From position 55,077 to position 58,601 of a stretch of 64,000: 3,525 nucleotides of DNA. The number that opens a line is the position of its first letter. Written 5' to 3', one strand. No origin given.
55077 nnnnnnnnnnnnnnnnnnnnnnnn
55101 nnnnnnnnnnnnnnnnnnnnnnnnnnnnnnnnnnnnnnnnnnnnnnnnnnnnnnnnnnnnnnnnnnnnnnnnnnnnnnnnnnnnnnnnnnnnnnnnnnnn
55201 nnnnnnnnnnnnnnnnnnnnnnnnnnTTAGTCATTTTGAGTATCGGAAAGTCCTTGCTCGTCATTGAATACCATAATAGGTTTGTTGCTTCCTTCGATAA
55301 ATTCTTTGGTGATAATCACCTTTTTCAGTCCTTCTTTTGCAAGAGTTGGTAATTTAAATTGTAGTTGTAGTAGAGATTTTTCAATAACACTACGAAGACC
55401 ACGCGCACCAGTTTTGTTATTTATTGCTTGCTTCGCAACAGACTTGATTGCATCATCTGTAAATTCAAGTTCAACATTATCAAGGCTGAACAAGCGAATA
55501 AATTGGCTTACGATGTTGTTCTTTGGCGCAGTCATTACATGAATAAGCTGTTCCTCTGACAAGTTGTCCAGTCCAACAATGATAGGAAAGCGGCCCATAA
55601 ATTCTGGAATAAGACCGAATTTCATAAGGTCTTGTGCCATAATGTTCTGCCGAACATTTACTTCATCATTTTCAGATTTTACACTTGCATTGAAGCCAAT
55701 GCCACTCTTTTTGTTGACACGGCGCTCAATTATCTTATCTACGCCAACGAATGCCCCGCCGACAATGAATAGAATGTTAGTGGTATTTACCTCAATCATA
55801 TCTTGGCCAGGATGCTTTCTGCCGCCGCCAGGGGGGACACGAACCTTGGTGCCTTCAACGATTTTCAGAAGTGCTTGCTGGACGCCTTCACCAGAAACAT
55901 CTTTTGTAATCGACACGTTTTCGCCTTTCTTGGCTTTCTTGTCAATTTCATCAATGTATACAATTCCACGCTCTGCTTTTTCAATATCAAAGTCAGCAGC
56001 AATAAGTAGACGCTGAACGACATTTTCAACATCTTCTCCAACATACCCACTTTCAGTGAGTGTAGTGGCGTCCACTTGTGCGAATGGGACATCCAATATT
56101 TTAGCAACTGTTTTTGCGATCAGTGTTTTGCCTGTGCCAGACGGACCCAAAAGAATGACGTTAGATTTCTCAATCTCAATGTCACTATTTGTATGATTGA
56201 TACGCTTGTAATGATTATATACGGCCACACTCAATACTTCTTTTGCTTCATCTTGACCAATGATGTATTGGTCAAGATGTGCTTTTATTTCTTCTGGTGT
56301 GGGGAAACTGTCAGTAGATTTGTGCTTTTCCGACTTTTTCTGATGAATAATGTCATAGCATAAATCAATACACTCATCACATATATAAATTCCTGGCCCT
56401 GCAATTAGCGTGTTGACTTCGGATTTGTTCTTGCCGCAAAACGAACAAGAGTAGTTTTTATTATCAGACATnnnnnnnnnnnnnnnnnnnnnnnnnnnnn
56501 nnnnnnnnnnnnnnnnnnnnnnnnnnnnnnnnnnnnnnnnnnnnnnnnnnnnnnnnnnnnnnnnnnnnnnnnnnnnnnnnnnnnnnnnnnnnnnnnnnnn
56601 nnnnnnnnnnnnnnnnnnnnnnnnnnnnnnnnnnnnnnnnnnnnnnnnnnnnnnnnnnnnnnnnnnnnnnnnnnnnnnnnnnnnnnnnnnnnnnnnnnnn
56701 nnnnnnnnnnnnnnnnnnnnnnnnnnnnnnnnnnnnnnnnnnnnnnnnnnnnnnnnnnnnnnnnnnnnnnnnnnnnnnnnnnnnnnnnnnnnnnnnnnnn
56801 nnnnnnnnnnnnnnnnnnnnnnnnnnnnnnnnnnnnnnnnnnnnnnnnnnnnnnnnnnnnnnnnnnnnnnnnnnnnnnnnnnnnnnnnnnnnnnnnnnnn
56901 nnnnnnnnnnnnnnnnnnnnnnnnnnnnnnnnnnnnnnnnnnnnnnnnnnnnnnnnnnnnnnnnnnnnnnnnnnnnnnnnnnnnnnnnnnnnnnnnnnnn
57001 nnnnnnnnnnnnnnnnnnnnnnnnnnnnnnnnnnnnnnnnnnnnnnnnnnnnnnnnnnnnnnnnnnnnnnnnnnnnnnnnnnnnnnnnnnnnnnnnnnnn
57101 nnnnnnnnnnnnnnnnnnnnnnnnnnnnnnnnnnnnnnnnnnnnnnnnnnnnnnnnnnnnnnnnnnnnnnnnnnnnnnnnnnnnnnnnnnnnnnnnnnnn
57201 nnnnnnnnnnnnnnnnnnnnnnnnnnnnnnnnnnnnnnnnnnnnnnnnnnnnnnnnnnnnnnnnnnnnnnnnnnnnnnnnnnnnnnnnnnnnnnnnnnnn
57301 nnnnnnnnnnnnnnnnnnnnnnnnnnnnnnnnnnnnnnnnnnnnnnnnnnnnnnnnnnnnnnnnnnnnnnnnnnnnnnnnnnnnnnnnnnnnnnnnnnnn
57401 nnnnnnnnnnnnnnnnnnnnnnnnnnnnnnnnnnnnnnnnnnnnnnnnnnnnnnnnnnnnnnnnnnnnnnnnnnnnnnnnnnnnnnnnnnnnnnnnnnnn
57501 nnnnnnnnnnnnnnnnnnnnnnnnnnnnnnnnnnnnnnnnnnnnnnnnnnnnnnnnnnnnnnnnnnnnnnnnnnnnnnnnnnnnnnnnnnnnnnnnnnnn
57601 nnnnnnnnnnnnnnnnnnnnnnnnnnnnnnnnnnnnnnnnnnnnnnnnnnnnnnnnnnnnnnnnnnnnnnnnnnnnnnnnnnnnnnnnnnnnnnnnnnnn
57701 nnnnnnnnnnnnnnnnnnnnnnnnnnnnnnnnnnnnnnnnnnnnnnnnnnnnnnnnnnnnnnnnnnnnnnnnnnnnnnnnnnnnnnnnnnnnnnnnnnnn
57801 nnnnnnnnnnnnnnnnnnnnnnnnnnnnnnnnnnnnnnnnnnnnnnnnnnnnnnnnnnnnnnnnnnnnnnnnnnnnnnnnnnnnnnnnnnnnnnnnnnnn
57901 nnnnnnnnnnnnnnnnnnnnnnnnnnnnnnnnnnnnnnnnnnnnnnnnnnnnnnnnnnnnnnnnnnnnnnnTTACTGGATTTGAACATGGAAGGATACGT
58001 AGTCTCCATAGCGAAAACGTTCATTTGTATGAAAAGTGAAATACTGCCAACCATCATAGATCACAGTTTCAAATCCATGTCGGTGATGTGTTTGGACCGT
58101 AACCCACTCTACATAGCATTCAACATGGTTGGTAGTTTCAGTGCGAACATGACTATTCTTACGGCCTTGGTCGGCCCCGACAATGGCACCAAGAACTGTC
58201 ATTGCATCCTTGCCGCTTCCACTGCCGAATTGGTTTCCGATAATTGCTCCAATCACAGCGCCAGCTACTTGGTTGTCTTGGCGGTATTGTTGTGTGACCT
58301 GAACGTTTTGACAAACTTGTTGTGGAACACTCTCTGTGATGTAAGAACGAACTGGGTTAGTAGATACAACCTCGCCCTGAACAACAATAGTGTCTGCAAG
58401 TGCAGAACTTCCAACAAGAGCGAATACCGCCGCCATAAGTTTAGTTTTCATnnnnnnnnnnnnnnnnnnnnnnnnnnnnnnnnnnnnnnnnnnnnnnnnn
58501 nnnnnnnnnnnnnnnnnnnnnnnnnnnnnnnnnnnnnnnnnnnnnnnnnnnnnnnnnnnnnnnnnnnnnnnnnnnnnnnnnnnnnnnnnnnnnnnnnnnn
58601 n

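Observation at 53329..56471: Contiguous phage-borne proteostasis and translation cassette: ClpS, Hsp20, S21, IF3, ClpX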

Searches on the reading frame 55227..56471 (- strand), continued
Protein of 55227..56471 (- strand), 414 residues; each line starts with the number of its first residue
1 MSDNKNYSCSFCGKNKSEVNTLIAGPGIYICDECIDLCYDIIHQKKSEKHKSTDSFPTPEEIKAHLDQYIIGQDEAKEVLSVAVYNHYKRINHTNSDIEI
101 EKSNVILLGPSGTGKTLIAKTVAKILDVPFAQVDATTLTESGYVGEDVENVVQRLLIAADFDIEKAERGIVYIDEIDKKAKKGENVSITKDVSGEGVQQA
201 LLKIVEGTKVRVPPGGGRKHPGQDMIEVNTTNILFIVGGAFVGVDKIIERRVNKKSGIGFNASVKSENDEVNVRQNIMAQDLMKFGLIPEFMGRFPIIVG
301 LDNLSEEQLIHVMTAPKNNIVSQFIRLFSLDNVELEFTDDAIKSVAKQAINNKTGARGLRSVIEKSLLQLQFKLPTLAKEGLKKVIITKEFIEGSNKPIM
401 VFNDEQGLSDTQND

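Call 85: search_solved_structures(query=window:55227-56471:-, show_alignments=1, max_evalue=1e-80)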
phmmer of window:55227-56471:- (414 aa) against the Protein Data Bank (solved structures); distinct sequences matched with E-value up to 1e-80: 15.
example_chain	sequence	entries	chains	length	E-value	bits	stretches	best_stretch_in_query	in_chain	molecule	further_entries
8e91_A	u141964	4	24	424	2.1e-152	510.8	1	6-404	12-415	ATP-dependent Clp protease ATP-binding subunit ClpX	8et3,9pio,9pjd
9ndj_F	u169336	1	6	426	5.6e-147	493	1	5-405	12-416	ATP-dependent Clp protease ATP-binding subunit ClpX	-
6vfs_E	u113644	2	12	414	3.9e-142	477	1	3-403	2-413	ATP-dependent Clp protease ATP-binding subunit ClpX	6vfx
6sfw_O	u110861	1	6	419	1.7e-139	468.3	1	6-404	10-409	ATP-dependent Clp protease ATP-binding subunit ClpX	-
9c87_A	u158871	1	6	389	2.6e-132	444.7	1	51-404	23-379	ATP-dependent Clp protease ATP-binding subunit ClpX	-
6wr2_A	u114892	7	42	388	2.7e-132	444.6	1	51-404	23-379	ATP-dependent Clp protease ATP-binding subunit ClpX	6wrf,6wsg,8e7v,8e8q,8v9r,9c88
3hte_A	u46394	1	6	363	7.7e-132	443.1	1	55-404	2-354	ATP-dependent Clp protease ATP-binding subunit clpX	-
4i34_A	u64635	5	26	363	1.1e-131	442.6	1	55-404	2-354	ATP-dependent Clp protease ATP-binding subunit ClpX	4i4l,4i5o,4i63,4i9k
3hws_A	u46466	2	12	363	2.8e-131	441.3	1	55-404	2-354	ATP-dependent Clp protease ATP-binding subunit clpX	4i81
6po1_A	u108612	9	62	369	3.1e-131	441.2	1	55-405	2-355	ATP-dependent Clp protease ATP-binding subunit ClpX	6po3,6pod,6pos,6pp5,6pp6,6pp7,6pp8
8yd0_A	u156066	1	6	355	2.1e-123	415.4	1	56-400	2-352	ATP-dependent Clp protease ATP-binding subunit ClpX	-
1um8_A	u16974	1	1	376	7.4e-105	354.3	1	56-401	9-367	ATP-dependent Clp protease ATP-binding subunit clpX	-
9dvy_A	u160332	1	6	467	2e-95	323.3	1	92-399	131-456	ATP-dependent Clp protease ATP-binding subunit clpX-like, mitochondrial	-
9ykx_A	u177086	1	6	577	1.5e-94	320.3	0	92-261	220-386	ATP-dependent clpX-like chaperone, mitochondrial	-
9p9v_A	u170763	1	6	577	3.5e-94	319.2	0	92-261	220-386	ATP-dependent clpX-like chaperone, mitochondrial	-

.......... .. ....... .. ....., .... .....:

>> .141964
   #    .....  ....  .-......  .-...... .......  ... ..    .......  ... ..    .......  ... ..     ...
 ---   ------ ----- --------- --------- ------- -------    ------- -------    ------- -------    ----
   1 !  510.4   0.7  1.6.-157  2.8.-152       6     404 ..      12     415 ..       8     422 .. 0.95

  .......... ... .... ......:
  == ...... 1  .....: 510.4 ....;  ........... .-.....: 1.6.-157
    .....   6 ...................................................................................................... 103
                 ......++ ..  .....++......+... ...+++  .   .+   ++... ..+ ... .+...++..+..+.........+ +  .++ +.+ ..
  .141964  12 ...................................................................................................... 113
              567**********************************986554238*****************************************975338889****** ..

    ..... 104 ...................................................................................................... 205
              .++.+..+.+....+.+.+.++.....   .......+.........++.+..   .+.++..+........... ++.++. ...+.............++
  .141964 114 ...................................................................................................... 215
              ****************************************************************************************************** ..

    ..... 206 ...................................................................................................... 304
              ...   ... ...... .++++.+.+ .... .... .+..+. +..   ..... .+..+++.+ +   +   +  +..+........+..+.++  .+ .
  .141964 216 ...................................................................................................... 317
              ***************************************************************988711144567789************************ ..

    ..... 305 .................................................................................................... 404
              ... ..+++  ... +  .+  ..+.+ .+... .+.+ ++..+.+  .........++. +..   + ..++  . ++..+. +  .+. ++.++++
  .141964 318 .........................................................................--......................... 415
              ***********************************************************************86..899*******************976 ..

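Call 94: search_protein_families(library=phrogs, proteins=[window:55227-56471:-], max_evalue=0.001)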
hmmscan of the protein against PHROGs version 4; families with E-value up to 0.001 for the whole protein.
window:55227-56471:- (414 aa): 18 families
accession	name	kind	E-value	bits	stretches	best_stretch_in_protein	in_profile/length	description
phrog_4339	-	unknown function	1.3e-102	345.7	2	159-392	348-529/552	-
phrog_5534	-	unknown function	2.4e-24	87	2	95-248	21-161/273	-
phrog_4871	-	other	3.7e-17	63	2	272-369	632-726/764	ATP-dependent protease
phrog_3757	-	unknown function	1.4e-13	52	1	48-182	87-199/367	-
phrog_6797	-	unknown function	1e-12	49.2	1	3-49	60-106/107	-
phrog_12435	-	other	8.1e-10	39.6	1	3-45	2-44/65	protease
phrog_8638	-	unknown function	1.2e-09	38.4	1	105-180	308-377/568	-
phrog_10401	-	other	1.1e-08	35.3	1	100-178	458-529/667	ATPase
phrog_9172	-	unknown function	7.2e-08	32.7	1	63-191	68-190/509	-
phrog_30773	-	unknown function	9.3e-08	31.8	1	70-180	165-268/666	-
phrog_11838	-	DNA, RNA and nucleotide metabolism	1.5e-07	31.9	1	101-185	39-116/420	clamp loader of DNA polymerase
phrog_168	-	DNA, RNA and nucleotide metabolism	5.5e-07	30.6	1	101-179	41-112/314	clamp loader of DNA polymerase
phrog_50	-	DNA, RNA and nucleotide metabolism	8.9e-07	29.3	1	6-124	275-391/570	DnaC-like helicase loader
phrog_5846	-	DNA, RNA and nucleotide metabolism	1.1e-06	29.2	1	70-177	18-104/380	clamp loader of DNA polymerase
phrog_249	-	moron, auxiliary metabolic gene and host takeover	1.4e-06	28.9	1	89-148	116-178/380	porphyrin biosynthesis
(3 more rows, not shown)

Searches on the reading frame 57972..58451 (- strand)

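Call 92: search_protein_families(library=pfam, proteins=[window:57972-58451:-], max_evalue=0.001)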
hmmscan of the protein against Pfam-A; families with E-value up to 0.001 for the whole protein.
window:57972-58451:- (159 aa): 1 family
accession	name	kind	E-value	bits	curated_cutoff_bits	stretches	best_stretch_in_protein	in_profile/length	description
PF05433.20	Rick_17kDa_Anti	-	9.5e-07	29.1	24.2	1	62-93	4-36/43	Glycine zipper 2TM domain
